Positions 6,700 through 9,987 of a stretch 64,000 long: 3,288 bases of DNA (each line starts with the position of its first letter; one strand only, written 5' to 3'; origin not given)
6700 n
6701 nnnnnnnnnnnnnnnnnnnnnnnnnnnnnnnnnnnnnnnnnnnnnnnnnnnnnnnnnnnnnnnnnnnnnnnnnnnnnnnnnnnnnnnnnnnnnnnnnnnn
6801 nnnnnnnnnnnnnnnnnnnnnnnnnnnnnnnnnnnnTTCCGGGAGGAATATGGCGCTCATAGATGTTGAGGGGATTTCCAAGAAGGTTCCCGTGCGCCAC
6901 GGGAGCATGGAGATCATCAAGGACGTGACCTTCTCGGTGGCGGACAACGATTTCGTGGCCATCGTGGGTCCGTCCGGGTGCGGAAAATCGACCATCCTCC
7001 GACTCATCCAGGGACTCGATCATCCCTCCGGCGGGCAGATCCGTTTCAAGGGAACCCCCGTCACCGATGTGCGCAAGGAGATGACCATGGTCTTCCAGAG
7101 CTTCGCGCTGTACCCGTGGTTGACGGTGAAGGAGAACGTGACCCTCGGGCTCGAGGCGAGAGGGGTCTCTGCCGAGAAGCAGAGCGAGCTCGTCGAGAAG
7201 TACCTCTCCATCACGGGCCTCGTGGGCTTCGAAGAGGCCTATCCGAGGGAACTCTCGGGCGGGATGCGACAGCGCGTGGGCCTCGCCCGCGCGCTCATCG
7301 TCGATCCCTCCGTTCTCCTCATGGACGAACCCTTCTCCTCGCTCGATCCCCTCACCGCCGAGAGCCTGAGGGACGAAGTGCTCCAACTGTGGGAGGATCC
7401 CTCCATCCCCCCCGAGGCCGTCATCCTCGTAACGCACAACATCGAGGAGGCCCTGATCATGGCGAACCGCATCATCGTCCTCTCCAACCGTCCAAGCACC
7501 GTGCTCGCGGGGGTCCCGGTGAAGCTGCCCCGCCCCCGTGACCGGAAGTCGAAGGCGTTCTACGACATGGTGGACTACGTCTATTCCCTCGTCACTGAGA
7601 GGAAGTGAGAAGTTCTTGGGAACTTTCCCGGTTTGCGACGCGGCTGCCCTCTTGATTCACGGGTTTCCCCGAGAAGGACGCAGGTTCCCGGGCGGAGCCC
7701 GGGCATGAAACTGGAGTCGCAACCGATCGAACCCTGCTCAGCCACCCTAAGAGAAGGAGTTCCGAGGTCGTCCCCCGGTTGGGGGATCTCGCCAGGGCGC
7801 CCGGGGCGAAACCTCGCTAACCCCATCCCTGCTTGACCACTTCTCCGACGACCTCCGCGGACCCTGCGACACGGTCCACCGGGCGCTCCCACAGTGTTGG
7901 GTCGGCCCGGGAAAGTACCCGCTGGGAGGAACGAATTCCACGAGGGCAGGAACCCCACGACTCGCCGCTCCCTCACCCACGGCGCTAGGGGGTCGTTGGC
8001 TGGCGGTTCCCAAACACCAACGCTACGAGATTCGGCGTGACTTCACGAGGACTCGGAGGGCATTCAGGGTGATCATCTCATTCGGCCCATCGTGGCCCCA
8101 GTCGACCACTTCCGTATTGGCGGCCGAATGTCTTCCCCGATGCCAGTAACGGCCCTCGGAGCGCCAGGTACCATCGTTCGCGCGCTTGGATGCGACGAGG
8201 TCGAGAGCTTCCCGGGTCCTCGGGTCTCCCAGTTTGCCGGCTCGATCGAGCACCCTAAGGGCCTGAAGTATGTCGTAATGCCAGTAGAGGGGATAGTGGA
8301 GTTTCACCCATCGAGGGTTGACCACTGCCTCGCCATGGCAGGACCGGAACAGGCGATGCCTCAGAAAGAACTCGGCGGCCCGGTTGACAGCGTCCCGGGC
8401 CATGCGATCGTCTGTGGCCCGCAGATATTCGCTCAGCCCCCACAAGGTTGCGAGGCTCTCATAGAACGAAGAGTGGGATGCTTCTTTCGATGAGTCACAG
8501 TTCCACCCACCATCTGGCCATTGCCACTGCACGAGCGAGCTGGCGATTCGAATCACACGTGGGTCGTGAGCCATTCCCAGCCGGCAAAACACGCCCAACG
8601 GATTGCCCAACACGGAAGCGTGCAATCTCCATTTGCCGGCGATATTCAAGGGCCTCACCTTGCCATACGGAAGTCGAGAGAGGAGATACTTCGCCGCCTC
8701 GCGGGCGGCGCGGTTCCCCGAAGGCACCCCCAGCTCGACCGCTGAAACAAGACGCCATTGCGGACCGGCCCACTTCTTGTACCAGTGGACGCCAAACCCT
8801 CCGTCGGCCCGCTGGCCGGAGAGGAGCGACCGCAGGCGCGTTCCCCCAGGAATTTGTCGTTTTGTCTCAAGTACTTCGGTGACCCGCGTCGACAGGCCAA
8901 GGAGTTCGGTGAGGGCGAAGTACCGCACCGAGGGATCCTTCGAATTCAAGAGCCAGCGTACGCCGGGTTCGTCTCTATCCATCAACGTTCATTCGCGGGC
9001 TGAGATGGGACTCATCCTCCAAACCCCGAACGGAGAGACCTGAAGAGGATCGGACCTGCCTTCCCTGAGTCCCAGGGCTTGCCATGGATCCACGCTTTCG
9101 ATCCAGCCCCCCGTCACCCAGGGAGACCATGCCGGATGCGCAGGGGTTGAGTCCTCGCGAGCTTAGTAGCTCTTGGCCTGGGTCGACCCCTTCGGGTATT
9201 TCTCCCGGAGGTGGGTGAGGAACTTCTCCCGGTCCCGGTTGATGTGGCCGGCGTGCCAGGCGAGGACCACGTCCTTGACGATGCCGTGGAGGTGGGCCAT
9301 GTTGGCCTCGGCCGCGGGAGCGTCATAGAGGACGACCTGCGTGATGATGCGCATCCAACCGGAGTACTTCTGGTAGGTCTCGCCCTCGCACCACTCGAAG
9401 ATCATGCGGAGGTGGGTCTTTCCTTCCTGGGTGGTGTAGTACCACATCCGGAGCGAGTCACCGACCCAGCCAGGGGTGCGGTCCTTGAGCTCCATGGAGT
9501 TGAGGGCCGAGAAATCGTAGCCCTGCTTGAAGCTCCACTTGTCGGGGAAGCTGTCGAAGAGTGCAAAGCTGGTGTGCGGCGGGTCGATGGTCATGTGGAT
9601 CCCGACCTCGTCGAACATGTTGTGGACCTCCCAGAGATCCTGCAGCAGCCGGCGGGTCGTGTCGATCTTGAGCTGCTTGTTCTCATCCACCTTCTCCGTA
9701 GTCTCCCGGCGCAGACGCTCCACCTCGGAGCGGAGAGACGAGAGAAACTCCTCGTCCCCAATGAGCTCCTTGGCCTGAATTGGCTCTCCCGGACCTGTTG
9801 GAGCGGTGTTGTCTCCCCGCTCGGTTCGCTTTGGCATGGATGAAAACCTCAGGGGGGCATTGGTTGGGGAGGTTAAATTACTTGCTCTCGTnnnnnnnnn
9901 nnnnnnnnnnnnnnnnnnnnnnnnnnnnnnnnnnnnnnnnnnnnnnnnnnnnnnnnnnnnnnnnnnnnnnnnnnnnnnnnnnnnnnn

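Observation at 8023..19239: Two paralogous QW-motif alpha/alpha-toroid proteins of single-domain size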

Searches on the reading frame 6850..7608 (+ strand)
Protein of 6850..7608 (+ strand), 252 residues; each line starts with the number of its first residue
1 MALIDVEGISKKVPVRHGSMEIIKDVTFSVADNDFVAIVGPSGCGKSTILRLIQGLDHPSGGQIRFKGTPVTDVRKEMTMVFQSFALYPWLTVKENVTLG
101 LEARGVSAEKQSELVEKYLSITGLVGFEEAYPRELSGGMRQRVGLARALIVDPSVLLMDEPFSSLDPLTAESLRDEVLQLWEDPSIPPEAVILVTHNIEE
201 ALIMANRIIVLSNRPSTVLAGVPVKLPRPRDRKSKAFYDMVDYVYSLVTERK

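Call 14: search_protein_families(library=pfam, proteins=[window:6850-7608:+], max_evalue=0.001)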
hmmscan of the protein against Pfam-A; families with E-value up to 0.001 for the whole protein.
window:6850-7608:+ (252 aa): 3 families
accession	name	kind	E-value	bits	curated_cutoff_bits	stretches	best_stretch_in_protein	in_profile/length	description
PF00005.33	ABC_tran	-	8.5e-34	117.5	25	1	24-162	2-136/137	ABC transporter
PF13304.12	AAA_21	-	9.3e-12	46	27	1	131-199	234-301/304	AAA domain, putative AbiEii toxin, Type IV TA system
PF13401.12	AAA_22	-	0.0005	20.8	27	0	34-160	6-92/130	AAA domain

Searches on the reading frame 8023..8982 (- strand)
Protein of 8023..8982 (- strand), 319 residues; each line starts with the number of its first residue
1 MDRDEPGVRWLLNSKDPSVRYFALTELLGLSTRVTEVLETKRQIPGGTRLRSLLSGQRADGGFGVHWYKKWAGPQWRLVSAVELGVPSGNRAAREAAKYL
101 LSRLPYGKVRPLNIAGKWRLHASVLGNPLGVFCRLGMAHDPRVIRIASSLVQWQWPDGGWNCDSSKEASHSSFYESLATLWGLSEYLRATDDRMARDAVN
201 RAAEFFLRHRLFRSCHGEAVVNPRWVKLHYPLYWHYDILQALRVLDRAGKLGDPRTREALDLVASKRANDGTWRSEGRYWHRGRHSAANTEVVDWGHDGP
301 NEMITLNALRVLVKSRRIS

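Call 4: search_protein_families(library=pfam, proteins=[window:8023-8982:-], max_evalue=1)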
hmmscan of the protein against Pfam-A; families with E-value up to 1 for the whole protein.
window:8023-8982:- (319 aa): 0 families

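Call 5: search_protein_families(library=ncbifam, proteins=[window:8023-8982:-], max_evalue=1)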
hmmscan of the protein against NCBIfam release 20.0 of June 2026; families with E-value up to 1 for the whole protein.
window:8023-8982:- (319 aa): 1 family
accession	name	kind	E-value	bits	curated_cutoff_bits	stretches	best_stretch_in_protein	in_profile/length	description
TIGR01787.1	squalene_cyclas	subfamily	3.2e-05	22.8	322.7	1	140-242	507-617/622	squalene/oxidosqualene cyclases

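Call 8: find_homologous_proteins(query=window:8023-8982:-)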
Query window:8023-8982:- (319 aa): 4251 proteins with E <= 0.001 among 8000 candidates; the best 120 are listed.
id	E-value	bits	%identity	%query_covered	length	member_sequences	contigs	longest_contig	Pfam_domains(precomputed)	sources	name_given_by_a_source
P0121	6.7e-209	711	100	97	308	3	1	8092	-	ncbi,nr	ncbi:MAG: hypothetical protein M1144_07060 [Candidatus Thermoplasmatota archaeon]|nr:hypothetical pr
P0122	3.9e-157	541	73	100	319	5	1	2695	-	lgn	-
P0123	4.1e-157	541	74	100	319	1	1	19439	-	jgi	jgi:hypothetical protein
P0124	6.3e-157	540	73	100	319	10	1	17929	-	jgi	jgi:hypothetical protein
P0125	6.9e-157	540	74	100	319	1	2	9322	-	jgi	jgi:hypothetical protein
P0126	7.2e-157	540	75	100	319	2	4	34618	-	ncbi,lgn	ncbi:MAG: hypothetical protein WBF81_07115 [Thermoplasmata archaeon]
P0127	2.0e-156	538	75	100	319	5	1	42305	-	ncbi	ncbi:MAG: hypothetical protein WA547_07415 [Thermoplasmata archaeon]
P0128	3.3e-156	538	74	100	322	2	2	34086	-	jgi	-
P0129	4.5e-156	537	73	100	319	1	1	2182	-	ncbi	ncbi:MAG: hypothetical protein WCA77_00390 [Thermoplasmata archaeon]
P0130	1.1e-155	536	74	100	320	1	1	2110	-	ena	-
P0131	1.3e-155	536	73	100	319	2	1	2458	-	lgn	-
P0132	1.9e-155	535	73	100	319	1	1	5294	-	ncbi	-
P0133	2.5e-155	535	73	100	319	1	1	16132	-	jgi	jgi:hypothetical protein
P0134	4.2e-155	534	75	100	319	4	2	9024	-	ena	-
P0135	5.4e-155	534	74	100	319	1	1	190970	-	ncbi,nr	ncbi:MAG: hypothetical protein L3K23_09010 [Thermoplasmata archaeon]|nr:hypothetical protein [Thermo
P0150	1.7e-150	519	71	100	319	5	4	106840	-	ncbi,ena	-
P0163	5.6e-148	511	70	100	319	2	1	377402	-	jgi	jgi:hypothetical protein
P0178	9.1e-145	500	72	94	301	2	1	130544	-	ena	-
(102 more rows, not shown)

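Call 9: search_solved_structures(query=window:8023-8982:-, max_evalue=10, show_alignments=0)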
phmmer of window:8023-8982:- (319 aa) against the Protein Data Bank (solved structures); distinct sequences matched with E-value up to 10: 3.
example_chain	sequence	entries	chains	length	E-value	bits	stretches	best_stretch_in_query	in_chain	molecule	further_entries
9bsu_E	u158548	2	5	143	0.24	13.7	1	44-103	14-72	Nanosota-EB1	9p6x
2hnl_A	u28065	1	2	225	1.5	11.1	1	88-119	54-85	Glutathione S-transferase 1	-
6gme_A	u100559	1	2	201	1.8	10.9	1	151-217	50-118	SPT6 tandem SH2 domain,Transcription elongation factor SPT6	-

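Call 23: find_encoding_contigs(protein=P0163, flank=8000, max_places=3)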
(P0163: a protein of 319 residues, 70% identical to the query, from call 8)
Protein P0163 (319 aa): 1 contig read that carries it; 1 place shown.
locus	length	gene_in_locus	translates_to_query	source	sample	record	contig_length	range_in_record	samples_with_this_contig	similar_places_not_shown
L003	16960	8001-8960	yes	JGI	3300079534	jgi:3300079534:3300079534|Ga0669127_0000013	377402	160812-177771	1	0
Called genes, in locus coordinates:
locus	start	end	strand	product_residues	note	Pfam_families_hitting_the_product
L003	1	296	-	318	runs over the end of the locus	PF13404:HTH_AsnC-type (faint), PF13412:HTH_24 (faint)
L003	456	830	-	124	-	-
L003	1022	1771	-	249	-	-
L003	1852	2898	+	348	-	PF08240:ADH_N, PF00107:ADH_zinc_N, PF13602:ADH_zinc_N_2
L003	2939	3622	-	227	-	PF00578:AhpC-TSA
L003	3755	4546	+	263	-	PF00561:Abhydrolase_1, PF12146:Hydrolase_4 (weak), PF12697:Abhydrolase_6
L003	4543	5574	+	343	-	PF08240:ADH_N, PF00107:ADH_zinc_N, PF13602:ADH_zinc_N_2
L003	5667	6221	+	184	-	PF00293:NUDIX (weak)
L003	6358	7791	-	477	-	-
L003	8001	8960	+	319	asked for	-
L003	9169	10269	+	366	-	PF04055:Radical_SAM, PF11946:DUF3463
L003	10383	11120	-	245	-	PF12679:ABC2_membrane_2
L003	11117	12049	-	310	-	PF00005:ABC_tran, PF13304:AAA_21, PF13732:DrrA1-3_C (weak)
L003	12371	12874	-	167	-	PF04191:PEMT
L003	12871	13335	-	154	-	PF07366:SnoaL, PF12680:SnoaL_2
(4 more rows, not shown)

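Call 53: predict_structure(alignment_id=A2)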
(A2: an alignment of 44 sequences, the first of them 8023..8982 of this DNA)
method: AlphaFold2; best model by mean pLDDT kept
length: 319 residues; sequences in the alignment: 44
mean_pLDDT: 91.6   pTM: 0.91
mean pLDDT of the five models: 91.6, 91.0, 90.2, 90.0, 89.3
residues with pLDDT >= 90: 241; 70-90: 62; 50-70: 16; < 50: 0
segments of 3 or more residues with pLDDT < 50: none
pLDDT, mean of each block of 10 residues (from residue 1): 95 97 97 97 96 94 91 91 96 97 77 91 93 98 96 96 88 93 98 98 96 82 85 77 96 97 96 87 67 83 95 93
secondary structure, 60 per line:
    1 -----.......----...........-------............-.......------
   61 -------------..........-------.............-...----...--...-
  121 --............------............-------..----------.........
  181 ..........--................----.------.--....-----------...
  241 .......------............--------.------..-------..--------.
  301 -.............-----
elements in order: H6-12 H17-27 H35-46 H48-54 H74-83 H91-103 E112-114 E117-119 H123-134 H141-152 H173-190 H193-208 H223-226 H238-247 H254-265 H302-314

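Call 71: search_protein_families(library=padloc, proteins=[window:8023-8982:-], max_evalue=0.1)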
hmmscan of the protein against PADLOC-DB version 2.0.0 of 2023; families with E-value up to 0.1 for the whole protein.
window:8023-8982:- (319 aa): 0 families

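Call 73: find_encoding_contigs(protein=P0135, flank=5000, max_places=1)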
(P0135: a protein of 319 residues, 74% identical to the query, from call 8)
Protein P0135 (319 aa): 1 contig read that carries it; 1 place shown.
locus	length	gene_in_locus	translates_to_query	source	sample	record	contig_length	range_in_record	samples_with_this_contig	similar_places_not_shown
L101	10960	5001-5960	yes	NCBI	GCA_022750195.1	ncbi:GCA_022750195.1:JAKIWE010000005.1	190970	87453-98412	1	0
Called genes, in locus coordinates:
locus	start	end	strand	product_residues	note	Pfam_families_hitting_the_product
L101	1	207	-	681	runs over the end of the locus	PF24981:Beta-prop_ATRN-LZTR1 (faint), PF13415:Beta-prop_FBX42, PF24681:Kelch_KLHDC2_KLHL20_DRC7, PF00801:PKD, PF18911:PKD_4, PF00801:PKD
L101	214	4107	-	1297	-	PF13415:Beta-prop_FBX42, PF24681:Kelch_KLHDC2_KLHL20_DRC7, PF24981:Beta-prop_ATRN-LZTR1 (faint), PF24681:Kelch_KLHDC2_KLHL20_DRC7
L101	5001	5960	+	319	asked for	-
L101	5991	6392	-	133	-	PF01850:PIN (weak)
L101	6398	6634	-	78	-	-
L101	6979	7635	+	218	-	PF03070:TENA_THI-4, PF14518:Haem_oxygenas_2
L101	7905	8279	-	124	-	PF01282:Ribosomal_S24e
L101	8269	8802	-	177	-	PF04019:DUF359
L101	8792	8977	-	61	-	PF06093:Spt4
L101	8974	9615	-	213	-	PF03876:SHS2_Rpb7-N, PF00575:S1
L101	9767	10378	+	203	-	-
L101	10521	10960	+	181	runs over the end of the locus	PF01243:PNPOx_N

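Call 74: find_encoding_contigs(protein=P0150, flank=5000, max_places=1)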
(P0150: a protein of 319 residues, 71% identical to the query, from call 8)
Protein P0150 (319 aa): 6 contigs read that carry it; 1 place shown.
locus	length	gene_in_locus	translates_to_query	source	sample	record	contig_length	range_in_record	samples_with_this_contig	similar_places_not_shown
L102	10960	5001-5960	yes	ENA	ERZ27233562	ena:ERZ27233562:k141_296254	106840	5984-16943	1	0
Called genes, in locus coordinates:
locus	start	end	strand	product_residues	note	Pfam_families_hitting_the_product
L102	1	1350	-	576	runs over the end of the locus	PF00749:tRNA-synt_1c, PF03950:tRNA-synt_1c_C, PF20974:tRNA-synt_1c_C2 (weak)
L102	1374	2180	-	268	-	-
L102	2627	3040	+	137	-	PF04032:Rpr2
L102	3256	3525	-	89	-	PF05016:ParE_toxin (weak)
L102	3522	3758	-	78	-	-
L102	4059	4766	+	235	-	PF00753:Lactamase_B, PF14597:Lactamase_B_5 (faint), PF12706:Lactamase_B_2 (weak)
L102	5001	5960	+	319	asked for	-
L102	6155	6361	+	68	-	-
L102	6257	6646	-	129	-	PF00702:Hydrolase, PF13419:HAD_2 (weak), PF13242:Hydrolase_like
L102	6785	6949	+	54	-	-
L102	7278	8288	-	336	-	-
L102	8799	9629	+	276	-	-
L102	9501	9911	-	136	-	PF01817:CM_2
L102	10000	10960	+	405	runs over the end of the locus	PF01136:Peptidase_U32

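Call 75: find_encoding_contigs(protein=P0178, flank=5000, max_places=1)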
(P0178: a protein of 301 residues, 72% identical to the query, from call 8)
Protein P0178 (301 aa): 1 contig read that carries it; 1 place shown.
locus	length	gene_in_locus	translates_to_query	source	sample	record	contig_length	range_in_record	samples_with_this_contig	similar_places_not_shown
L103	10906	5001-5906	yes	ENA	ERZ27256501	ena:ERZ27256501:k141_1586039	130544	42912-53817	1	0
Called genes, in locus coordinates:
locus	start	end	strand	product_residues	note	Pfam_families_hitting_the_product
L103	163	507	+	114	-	PF03795:YCII (weak)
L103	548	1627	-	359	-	-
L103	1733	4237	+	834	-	PF00801:PKD, PF18911:PKD_4, PF18911:PKD_4, PF00801:PKD, PF18911:PKD_4, PF00801:PKD, PF18911:PKD_4, PF00801:PKD, +9 more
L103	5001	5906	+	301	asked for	-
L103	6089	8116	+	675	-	PF00211:Guanylate_cyc, PF00515:TPR_1 (faint), PF13428:TPR_14 (faint), PF14559:TPR_19 (faint), PF07719:TPR_2 (faint), PF13181:TPR_8 (faint), PF13414:TPR_11 (faint), PF13431:TPR_17 (faint)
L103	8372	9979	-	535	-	PF02515:CoA_transf_3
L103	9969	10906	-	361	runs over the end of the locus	PF24137: (faint), PF25581:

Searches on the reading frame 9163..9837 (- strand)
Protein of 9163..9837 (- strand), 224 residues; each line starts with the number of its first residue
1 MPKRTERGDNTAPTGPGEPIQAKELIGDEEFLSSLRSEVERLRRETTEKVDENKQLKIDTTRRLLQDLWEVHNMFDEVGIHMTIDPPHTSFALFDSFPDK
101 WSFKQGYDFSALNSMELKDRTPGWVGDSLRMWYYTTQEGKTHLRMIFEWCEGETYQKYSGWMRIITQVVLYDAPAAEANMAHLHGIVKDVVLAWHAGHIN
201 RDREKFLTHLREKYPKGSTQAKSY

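Call 14: search_protein_families(library=pfam, proteins=[window:9163-9837:-], max_evalue=0.001)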
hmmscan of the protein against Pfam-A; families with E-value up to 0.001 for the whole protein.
window:9163-9837:- (224 aa): 0 families

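Call 71: search_protein_families(library=padloc, proteins=[window:9163-9837:-], max_evalue=0.1)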
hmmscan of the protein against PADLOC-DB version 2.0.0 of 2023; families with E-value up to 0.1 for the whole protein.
window:9163-9837:- (224 aa): 0 families

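Call 76: search_protein_families(library=ncbifam, proteins=[window:9163-9837:-], max_evalue=0.00001)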
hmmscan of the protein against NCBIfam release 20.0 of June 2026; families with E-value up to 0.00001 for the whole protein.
window:9163-9837:- (224 aa): 0 families
